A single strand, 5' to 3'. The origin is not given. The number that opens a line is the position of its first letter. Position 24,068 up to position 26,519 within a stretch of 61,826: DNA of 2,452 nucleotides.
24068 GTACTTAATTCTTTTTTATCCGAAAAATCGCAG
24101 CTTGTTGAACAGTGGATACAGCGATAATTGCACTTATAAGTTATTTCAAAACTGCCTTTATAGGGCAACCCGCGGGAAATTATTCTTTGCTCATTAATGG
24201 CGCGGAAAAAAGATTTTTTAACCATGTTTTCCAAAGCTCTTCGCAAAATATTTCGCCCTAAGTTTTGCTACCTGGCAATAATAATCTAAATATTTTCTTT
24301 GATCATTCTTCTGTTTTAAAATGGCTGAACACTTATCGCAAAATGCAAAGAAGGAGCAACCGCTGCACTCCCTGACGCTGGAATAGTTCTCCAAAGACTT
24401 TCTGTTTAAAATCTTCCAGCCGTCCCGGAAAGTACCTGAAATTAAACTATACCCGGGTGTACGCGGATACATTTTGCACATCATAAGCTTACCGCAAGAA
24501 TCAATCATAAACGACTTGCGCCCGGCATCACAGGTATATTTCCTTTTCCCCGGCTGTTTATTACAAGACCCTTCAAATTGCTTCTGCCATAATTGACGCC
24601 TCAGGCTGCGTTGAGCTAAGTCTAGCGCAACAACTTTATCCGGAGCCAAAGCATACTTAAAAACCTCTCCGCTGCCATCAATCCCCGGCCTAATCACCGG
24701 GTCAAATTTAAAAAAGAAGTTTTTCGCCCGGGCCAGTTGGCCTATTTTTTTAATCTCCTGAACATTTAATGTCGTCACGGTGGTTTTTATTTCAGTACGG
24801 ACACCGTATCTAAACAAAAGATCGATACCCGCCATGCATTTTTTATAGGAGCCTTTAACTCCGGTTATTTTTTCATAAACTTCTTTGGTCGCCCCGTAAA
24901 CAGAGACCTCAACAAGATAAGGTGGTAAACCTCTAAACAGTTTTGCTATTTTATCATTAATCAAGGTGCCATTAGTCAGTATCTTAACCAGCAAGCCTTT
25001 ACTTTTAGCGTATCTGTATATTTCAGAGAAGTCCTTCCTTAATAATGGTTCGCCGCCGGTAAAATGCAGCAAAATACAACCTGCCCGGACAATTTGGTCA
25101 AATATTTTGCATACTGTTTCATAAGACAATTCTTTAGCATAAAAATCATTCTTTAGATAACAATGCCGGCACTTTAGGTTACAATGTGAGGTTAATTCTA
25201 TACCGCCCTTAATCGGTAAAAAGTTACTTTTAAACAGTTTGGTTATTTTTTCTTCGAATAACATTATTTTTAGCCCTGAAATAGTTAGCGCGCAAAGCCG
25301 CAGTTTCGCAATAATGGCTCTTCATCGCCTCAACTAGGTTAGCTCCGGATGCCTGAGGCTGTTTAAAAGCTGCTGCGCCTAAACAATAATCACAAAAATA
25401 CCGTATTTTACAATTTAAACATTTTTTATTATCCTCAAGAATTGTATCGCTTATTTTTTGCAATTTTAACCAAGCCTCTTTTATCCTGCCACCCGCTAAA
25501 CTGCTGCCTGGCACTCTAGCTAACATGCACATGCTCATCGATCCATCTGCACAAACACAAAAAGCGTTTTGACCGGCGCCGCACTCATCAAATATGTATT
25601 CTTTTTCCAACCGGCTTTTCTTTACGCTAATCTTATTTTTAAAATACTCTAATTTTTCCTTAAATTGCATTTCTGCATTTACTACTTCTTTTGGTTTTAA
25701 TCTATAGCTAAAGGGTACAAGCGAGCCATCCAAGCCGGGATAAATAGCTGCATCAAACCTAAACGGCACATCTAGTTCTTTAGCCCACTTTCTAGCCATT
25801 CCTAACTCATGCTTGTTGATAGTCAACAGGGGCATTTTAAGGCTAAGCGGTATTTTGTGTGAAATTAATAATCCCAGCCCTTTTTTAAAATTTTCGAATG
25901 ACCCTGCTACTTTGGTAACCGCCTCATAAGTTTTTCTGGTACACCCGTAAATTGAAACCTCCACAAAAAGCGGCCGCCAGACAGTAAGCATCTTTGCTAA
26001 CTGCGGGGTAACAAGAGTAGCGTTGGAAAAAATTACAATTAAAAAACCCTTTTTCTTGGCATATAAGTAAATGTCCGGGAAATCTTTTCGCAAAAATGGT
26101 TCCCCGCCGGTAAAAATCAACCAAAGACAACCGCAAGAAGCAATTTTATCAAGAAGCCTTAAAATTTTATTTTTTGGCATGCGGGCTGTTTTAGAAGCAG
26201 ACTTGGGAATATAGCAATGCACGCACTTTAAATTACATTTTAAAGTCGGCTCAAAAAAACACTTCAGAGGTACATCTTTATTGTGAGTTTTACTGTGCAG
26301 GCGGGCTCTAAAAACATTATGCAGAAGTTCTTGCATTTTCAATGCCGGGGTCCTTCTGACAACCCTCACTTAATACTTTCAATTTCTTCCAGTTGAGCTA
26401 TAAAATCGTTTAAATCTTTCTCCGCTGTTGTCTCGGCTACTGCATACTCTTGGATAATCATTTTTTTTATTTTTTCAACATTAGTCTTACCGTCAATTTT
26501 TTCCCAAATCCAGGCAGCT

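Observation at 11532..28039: ~15-kb operon combining seven radical-SAM enzymes with RRE, kinase, NTase, glycosyltransferases, peptidase and exporter: candidate new RiPP-type system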

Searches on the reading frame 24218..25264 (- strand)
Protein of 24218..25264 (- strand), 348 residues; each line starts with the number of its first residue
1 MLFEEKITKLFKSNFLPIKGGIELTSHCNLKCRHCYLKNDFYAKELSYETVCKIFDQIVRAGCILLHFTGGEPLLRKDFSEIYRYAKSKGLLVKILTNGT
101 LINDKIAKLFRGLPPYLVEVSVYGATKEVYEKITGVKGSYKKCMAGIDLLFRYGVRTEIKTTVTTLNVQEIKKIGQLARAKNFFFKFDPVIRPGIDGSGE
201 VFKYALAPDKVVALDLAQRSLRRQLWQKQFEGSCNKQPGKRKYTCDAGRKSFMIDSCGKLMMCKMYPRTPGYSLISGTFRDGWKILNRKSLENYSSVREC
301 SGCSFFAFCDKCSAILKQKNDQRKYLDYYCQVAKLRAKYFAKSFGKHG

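Call 4: search_protein_families(library=pfam, proteins=[window:24218-25264:-], max_evalue=0.01)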
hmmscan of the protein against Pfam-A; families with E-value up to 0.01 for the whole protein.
window:24218-25264:- (348 aa): 2 families
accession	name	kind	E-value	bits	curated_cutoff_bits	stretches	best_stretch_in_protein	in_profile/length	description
PF04055.27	Radical_SAM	-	8.3e-24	85.1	29.5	1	22-173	1-158/166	Radical SAM superfamily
PF13353.11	Fer4_12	-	0.00017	22.4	22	1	26-104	13-96/137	4Fe-4S single cluster domain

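Call 6: search_protein_families(library=ncbifam, proteins=[window:24218-25264:-], max_evalue=0.001)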
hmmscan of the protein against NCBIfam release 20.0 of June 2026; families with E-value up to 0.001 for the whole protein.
window:24218-25264:- (348 aa): 73 families (the best 25 are shown)
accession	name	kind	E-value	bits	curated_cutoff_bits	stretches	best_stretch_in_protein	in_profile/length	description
TIGR04545.1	rSAM_ahbD_hemeb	equivalog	2.3e-32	112.8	500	1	23-179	5-163/339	heme b synthase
TIGR04546.1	rSAM_ahbC_deAc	equivalog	9.6e-30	103.6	650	1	23-182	44-204/390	12,18-didecarboxysiroheme deacetylase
TIGR04303.1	GeoRSP_rSAM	equivalog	2e-28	99.9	400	1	25-182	12-168/325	GeoRSP system radical SAM/SPASM protein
NF045574.1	sacti_mat_StsB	exception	6.4e-28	97.8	625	1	24-178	102-256/466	StsB family radical SAM/SPASM domain sactipeptide maturase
TIGR03962.1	mycofact_rSAM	equivalog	1.2e-27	97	265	1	17-312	11-312/339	mycofactocin radical SAM maturase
TIGR04051.1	rSAM_NirJ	equivalog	5.2e-27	94.7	515.45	1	24-181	8-166/354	heme d1 biosynthesis radical SAM protein NirJ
TIGR04055.1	rSAM_NirJ2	equivalog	7.8e-27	94.7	500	1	24-178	6-161/326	putative heme d1 biosynthesis radical SAM protein NirJ2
TIGR04054.1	rSAM_NirJ1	equivalog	4.6e-26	91.3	650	1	24-182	42-201/387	putative heme d1 biosynthesis radical SAM protein NirJ1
TIGR03961.1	rSAM_PTO1314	hypoth_equivalog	2.7e-24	86.1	306.05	1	14-180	19-180/332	PTO1314 family radical SAM protein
TIGR04250.1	SCM_rSAM_ScmE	equivalog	7.5e-24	84.3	400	1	22-177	7-164/358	SynChlorMet cassette radical SAM/SPASM protein ScmE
TIGR04053.2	TIGR04053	equivalog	1.6e-23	83.6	395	1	23-179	13-174/366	TIGR04053 family radical SAM/SPASM domain-containing protein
TIGR04251.1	SCM_rSAM_ScmF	equivalog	4.2e-23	82.3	400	1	24-180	10-171/353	SynChlorMet cassette radical SAM/SPASM protein ScmF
TIGR04347.1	pseudo_SAM_Halo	equivalog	8.7e-23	81.2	525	1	23-178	43-199/390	TIGR04347 family pseudo-SAM/SPASM protein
TIGR02668.1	moaA_archaeal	equivalog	9.4e-22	77.4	325.25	1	22-182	14-178/303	GTP 3',8-cyclase MoaA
NF050035.1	rSAM_WgK_link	exception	9.2e-21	74.2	650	1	20-176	11-169/367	radical SAM/SPASM peptide maturase WgkB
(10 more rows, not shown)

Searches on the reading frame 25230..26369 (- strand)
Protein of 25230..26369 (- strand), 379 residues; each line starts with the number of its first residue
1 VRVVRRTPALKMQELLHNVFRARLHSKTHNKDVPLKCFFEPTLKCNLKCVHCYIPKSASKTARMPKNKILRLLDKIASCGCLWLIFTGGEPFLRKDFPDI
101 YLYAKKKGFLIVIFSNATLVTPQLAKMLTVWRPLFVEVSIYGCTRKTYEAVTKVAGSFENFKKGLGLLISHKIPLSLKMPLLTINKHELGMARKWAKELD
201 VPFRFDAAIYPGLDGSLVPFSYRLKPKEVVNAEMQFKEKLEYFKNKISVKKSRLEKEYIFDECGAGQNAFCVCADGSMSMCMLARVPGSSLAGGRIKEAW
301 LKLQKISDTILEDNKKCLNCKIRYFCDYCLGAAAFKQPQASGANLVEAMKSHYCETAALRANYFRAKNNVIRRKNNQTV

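Call 4: search_protein_families(library=pfam, proteins=[window:25230-26369:-], max_evalue=0.01)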
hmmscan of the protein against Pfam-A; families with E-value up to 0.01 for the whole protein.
window:25230-26369:- (379 aa): 2 families
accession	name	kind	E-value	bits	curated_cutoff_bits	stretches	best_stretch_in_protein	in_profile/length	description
PF04055.27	Radical_SAM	-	1.5e-17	64.7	29.5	1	40-192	2-162/166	Radical SAM superfamily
PF13353.11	Fer4_12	-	0.0052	17.5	22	0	44-95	14-67/137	4Fe-4S single cluster domain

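Call 6: search_protein_families(library=ncbifam, proteins=[window:25230-26369:-], max_evalue=0.001)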
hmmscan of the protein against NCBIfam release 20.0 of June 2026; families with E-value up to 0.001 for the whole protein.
window:25230-26369:- (379 aa): 54 families (the best 25 are shown)
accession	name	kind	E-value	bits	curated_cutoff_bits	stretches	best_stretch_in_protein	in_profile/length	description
TIGR04250.1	SCM_rSAM_ScmE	equivalog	5.4e-23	81.5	400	1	42-213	10-184/358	SynChlorMet cassette radical SAM/SPASM protein ScmE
TIGR04545.1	rSAM_ahbD_hemeb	equivalog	4.6e-22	78.9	500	1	39-199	4-165/339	heme b synthase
TIGR04546.1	rSAM_ahbC_deAc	equivalog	5.3e-22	78.1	650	1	39-213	43-218/390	12,18-didecarboxysiroheme deacetylase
TIGR04055.1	rSAM_NirJ2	equivalog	1.6e-21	77.2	500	1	41-191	6-156/326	putative heme d1 biosynthesis radical SAM protein NirJ2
NF045574.1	sacti_mat_StsB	exception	5.2e-21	75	625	1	23-172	83-232/466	StsB family radical SAM/SPASM domain sactipeptide maturase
TIGR04051.1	rSAM_NirJ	equivalog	4.8e-18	65.2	515.45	1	44-196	11-163/354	heme d1 biosynthesis radical SAM protein NirJ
TIGR04251.1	SCM_rSAM_ScmF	equivalog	1.5e-16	60.7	400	1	37-189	6-162/353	SynChlorMet cassette radical SAM/SPASM protein ScmF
TIGR04054.1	rSAM_NirJ1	equivalog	2.5e-16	59.3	650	1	39-188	40-186/387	putative heme d1 biosynthesis radical SAM protein NirJ1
TIGR04133.1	rSAM_w_lipo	hypoth_equivalog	3.2e-16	59.2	425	1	31-143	19-136/350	TIGR04133 family radical SAM/SPASM protein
TIGR04053.2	TIGR04053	equivalog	6.8e-16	58.5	395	1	31-201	4-178/366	TIGR04053 family radical SAM/SPASM domain-containing protein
TIGR03962.1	mycofact_rSAM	equivalog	2e-15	56.8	265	1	32-174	9-150/339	mycofactocin radical SAM maturase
TIGR04163.1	rSAM_cobopep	equivalog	1.3e-14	53.8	375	2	35-153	64-190/428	peptide-modifying radical SAM enzyme CbpB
NF012164.0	AlbA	equivalog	1.3e-14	53.5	850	1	26-196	104-276/442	subtilosin maturase AlbA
TIGR04347.1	pseudo_SAM_Halo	equivalog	3e-14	53.1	525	1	39-166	42-169/390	TIGR04347 family pseudo-SAM/SPASM protein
TIGR04403.1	rSAM_skfB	equivalog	3.6e-14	52.4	300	1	30-287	99-354/402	sporulation killing factor system radical SAM maturase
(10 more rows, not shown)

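Call 14: find_homologous_proteins(query=A1, max_evalue=1e-20)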
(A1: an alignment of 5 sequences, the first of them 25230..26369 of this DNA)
Query A1 (5 sequences) (379 aa, profile of the alignment): 896 proteins with E <= 1e-20 among 8000 candidates; the best 120 are listed.
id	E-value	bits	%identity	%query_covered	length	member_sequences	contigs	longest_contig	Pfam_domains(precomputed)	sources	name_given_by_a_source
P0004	1.1e-158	546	36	91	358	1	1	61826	PF04055.28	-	-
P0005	9.1e-152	523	100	97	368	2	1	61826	PF04055.28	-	-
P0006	1.7e-144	500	33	58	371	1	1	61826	PF04055.28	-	-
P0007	2.1e-124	433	38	89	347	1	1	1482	PF04055.28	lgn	-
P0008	6.8e-118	412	37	97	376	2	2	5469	PF13186.12,PF04055.28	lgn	-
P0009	8.8e-118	412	36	92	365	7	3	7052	PF04055.28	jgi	jgi:radical SAM protein with 4Fe4S-binding SPASM domain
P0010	1.8e-117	411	38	94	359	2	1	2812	PF04055.28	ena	-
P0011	7.9e-117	409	38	94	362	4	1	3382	PF04055.28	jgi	jgi:radical SAM protein with 4Fe4S-binding SPASM domain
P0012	3.4e-115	403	38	93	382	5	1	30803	PF04055.28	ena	-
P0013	6.3e-115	402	38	92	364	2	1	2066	PF04055.28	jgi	jgi:radical SAM protein with 4Fe4S-binding SPASM domain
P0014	1.6e-114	401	37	93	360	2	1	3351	PF04055.28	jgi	-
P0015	4.8e-113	396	37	96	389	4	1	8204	PF04055.28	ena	-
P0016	8.1e-113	395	36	93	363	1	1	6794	PF13186.12,PF04055.28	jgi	jgi:radical SAM protein with 4Fe4S-binding SPASM domain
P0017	2.1e-111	391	36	93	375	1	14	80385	PF04055.28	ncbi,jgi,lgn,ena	-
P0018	3.5e-111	390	38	85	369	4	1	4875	PF04055.28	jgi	-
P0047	3.5e-106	374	35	90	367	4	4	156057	PF04055.28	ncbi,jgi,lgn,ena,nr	ncbi:MAG TPA: radical SAM protein [Desulfatiglandales bacterium]|nr:radical SAM protein [Desulfatigl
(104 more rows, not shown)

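Call 15: find_encoding_contigs(protein=P0017, flank=10000, max_places=3)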
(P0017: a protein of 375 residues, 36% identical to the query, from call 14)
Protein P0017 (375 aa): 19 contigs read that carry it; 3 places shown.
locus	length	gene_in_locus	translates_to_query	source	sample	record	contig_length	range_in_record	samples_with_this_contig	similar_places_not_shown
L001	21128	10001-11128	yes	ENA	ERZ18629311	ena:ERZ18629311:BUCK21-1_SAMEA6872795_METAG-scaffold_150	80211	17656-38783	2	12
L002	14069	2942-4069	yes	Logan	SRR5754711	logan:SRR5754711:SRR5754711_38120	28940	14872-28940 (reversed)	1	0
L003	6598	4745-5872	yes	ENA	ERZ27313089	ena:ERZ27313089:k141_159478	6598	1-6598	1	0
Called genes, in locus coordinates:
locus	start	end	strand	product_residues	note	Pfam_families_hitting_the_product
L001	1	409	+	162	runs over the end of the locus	PF04473:DUF553 (weak)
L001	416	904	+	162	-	PF04473:DUF553, PF01841:Transglut_core (weak)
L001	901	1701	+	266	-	-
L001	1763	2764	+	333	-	PF04613:LpxD, PF25084:LbH_EIF2B, PF25087:GMPPB_C, PF00132:Hexapep, PF14602:Hexapep_2 (faint), PF00132:Hexapep (weak)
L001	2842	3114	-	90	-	-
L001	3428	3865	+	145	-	-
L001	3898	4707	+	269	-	PF00089:Trypsin, PF13365:Trypsin_2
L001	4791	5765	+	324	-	PF00691:OmpA, PF01476:LysM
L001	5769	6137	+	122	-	-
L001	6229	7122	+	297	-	PF24883:NPHP3_N (faint), PF13401:AAA_22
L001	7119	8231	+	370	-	PF01966:HD, PF13487:HD_5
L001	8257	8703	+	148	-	-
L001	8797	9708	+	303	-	PF02563:Poly_export, PF22461:SLBB_2, PF10531:SLBB (weak)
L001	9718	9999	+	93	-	PF05402:PqqD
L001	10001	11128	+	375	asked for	PF04055:Radical_SAM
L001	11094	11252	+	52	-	-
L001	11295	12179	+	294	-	PF27840:ScmC (weak)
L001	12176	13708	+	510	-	PF00717:Peptidase_S24 (faint), PF14907:NTP_transf_5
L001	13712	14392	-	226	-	PF08123:DOT1 (weak), PF13649:Methyltransf_25 (weak), PF13847:Methyltransf_31 (weak)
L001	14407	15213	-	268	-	PF01061:ABC2_membrane, PF12698:ABC2_membrane_3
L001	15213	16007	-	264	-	PF00005:ABC_tran, PF13304:AAA_21 (weak)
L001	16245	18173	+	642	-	PF02706:Wzz (weak), PF01656:CbiA (faint), PF13807:GNVR, PF13614:AAA_31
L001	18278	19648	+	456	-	PF04932:Wzy_C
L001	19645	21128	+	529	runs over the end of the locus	PF01943:Polysacc_synt, PF13440:Polysacc_synt_3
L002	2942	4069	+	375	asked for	PF04055:Radical_SAM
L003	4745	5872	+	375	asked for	PF04055:Radical_SAM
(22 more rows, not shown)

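Call 16: find_encoding_contigs(protein=P0012, flank=10000, max_places=2)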
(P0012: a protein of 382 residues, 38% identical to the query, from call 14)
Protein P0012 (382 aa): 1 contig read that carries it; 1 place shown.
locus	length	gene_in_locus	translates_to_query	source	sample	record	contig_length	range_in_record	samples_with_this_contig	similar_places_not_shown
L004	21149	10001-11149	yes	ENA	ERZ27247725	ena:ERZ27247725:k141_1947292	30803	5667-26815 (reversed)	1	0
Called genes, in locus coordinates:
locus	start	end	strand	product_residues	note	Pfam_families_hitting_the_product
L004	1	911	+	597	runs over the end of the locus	PF17297:PEPCK_N, PF00821:PEPCK_GTP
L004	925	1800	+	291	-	PF01259:SAICAR_synt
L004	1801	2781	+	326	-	PF03706:LPG_synthase_TM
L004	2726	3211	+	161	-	PF05991:NYN_YacP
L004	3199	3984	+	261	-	PF23023:Anti-Pycsar_Apyc1, PF00753:Lactamase_B, PF12706:Lactamase_B_2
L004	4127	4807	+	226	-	PF05552:MS_channel_1st_1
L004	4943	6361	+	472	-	PF12860:PAS_7 (faint), PF00989:PAS, PF13188:PAS_8 (faint), PF08448:PAS_4 (weak), PF13426:PAS_9, PF00512:HisKA, PF02518:HATPase_c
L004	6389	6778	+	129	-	PF00072:Response_reg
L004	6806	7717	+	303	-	PF13191:AAA_16 (faint), PF13401:AAA_22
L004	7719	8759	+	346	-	PF13487:HD_5, PF01966:HD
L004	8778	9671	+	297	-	PF00515:TPR_1 (weak), PF07719:TPR_2 (weak), PF02563:Poly_export, PF10531:SLBB, PF22461:SLBB_2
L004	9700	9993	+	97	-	PF05402:PqqD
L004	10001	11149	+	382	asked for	PF04055:Radical_SAM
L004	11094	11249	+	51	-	-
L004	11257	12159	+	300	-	PF27840:ScmC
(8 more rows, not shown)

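Call 17: find_encoding_contigs(protein=P0047, flank=10000, max_places=2)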
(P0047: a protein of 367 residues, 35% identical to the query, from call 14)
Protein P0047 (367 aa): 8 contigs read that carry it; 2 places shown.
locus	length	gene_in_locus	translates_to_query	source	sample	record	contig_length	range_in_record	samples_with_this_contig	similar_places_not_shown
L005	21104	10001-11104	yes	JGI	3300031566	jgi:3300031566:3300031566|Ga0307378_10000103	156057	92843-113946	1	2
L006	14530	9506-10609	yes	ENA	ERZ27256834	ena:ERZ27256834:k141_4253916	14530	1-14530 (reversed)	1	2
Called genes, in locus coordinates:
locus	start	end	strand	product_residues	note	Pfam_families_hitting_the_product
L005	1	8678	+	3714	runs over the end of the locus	PF00041:fn3 (faint), PF05048:NosD (faint), PF13229:Beta_helix (weak), PF22842:Pel9A-like_beta_helix, PF13229:Beta_helix, PF18884:TSP3_bac (faint), PF08126:Propeptide_C25, PF01364:Peptidase_C25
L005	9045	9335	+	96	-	PF01541:GIY-YIG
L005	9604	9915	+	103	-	PF05402:PqqD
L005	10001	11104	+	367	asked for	PF04055:Radical_SAM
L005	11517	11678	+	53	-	-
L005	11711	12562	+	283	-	PF27840:ScmC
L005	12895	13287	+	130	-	PF13366:PDDEXK_3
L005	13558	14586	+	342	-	PF14907:NTP_transf_5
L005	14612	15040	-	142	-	-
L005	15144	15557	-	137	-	PF07963:N_methyl (weak)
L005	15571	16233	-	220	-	PF07963:N_methyl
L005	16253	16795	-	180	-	PF12019:GspH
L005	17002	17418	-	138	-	PF01850:PIN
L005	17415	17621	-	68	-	PF09957:VapB_antitoxin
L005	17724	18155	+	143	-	PF04365:BrnT_toxin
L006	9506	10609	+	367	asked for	PF04055:Radical_SAM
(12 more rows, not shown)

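Call 60: search_protein_families(library=ncbifam, proteins=[L001:6229-7122:+, L001:7119-8231:+, L001:8257-8703:+, L001:8797-9708:+, L001:16245-18173:+, L001:18278-19648:+, L001:13712-14392:-, L001:12176-13708:+], max_evalue=0.00001)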
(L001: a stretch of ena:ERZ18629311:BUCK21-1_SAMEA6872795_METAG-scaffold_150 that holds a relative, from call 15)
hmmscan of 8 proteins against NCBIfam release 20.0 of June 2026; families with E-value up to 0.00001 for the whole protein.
L001:6229-7122:+ (297 aa): 1 family
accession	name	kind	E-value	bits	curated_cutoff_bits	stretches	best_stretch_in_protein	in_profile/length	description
TIGR03015.1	pepcterm_ATPase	hypoth_equivalog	1.3e-65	221.5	324.5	1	1-266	1-267/269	XrtA/PEP-CTERM system-associated ATPase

L001:7119-8231:+ (370 aa): 1 family
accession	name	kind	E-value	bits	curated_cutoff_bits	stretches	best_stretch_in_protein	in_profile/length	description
NF053512.1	nitric_RR_NosR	exception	1.8e-14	53.6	400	1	154-296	211-355/422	response regulator c-di-GMP phosphodiesterase, NosR family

L001:8257-8703:+ (148 aa): 0 families

L001:8797-9708:+ (303 aa): 4 families
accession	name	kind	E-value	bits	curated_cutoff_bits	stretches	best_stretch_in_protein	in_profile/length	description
TIGR03027.2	pepcterm_export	equivalog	3.2e-33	114.8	180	1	104-264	2-167/169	XrtA/PEP-CTERM system exopolysaccharide export protein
TIGR03028.1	EpsE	equivalog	4.9e-25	88.3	262.65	1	105-266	2-164/239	polysaccharide export protein EpsE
NF041843.1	EpsY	equivalog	3.3e-24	85.3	320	1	104-261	52-210/211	exopolysaccharide export protein EpsY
NF011658.0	PRK15078.1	subfamily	1.8e-18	66.5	333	1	92-264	72-252/380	polysaccharide export protein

L001:16245-18173:+ (642 aa): 12 families
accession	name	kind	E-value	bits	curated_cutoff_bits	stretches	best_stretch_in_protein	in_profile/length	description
TIGR01005.1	eps_transp_fam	subfamily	1.1e-60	205.7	411.7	1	226-630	351-745/754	exopolysaccharide transport protein family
NF007350.0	PRK09841.1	equivalog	1.1e-58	199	1248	1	96-628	201-726/726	tyrosine-protein kinase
NF008568.0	PRK11519.1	equivalog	3.8e-55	187.3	1068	1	99-624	204-717/720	tyrosine-protein kinase Wzc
TIGR01007.1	eps_fam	subfamily_domain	6.7e-48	162.9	108.05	2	484-618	69-203/204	polysaccharide biosynthesis tyrosine autokinase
TIGR03007.1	pepcterm_ChnLen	equivalog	4e-37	127.6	278.85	2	250-360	354-468/498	XrtA system polysaccharide chain length determinant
TIGR03018.1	pepcterm_TyrKin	hypoth_equivalog_domain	4.4e-36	124.2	230.65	1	390-603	2-207/207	XrtA-associated tyrosine autokinase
TIGR03029.1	EpsG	equivalog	5.4e-35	120.9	313.8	1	388-603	72-273/274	chain length determinant protein tyrosine kinase EpsG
TIGR03017.1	EpsF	equivalog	2.2e-18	66.2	422.75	1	255-352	346-443/444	chain length determinant protein EpsF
TIGR01006.1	polys_exp_MPA1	subfamily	3.2e-15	56.2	296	1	275-354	144-223/226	CspC family polysaccharide chain length determinant protein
TIGR01969.1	minD_arch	subfamily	7.9e-13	48.2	201.75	1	419-609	3-174/251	cell division ATPase MinD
TIGR01968.1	minD_bact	equivalog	2e-08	33.9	212.9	1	417-552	2-121/261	septum site-determining protein MinD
TIGR03815.1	CpaE_hom_Actino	equivalog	1.3e-06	27.8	154.45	1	429-572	124-251/340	septum site-determining protein Ssd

L001:18278-19648:+ (456 aa): 3 families
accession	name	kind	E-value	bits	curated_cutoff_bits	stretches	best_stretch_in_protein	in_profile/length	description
TIGR00947.1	2A73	equivalog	2.9e-10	39.7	366.4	1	208-441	169-420/425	IctB family putative bicarbonate transporter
TIGR03097.1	PEP_O_lig_1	hypoth_equivalog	1.4e-07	30.7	188.1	1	153-408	112-370/408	putative O-glycosylation ligase, exosortase A system-associated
NF058641.1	TfpM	equivalog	9.1e-06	25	600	1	213-386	145-310/421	O-linking oligosaccharyltransferase TfpM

L001:13712-14392:- (226 aa): 2 families
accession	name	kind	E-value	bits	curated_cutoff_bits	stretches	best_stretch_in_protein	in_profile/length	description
NF041081.1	prot_lys_mtase_Arch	equivalog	5.3e-09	36.3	200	1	84-161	5-82/142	protein-lysine N-methyltransferase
NF045667.1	MTase_DVU1556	equivalog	4.2e-06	26.4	155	1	77-139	11-73/213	DVU_1556 family methyltransferase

L001:12176-13708:+ (510 aa): 2 families
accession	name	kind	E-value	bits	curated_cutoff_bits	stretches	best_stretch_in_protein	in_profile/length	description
TIGR02228.1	sigpep_I_arch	equivalog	1.8e-15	57.2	51.85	1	28-109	38-120/158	signal peptidase I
NF046067.1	SigPepSipWBacil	equivalog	1.2e-06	28.2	190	1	29-104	46-122/189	signal peptidase I SipW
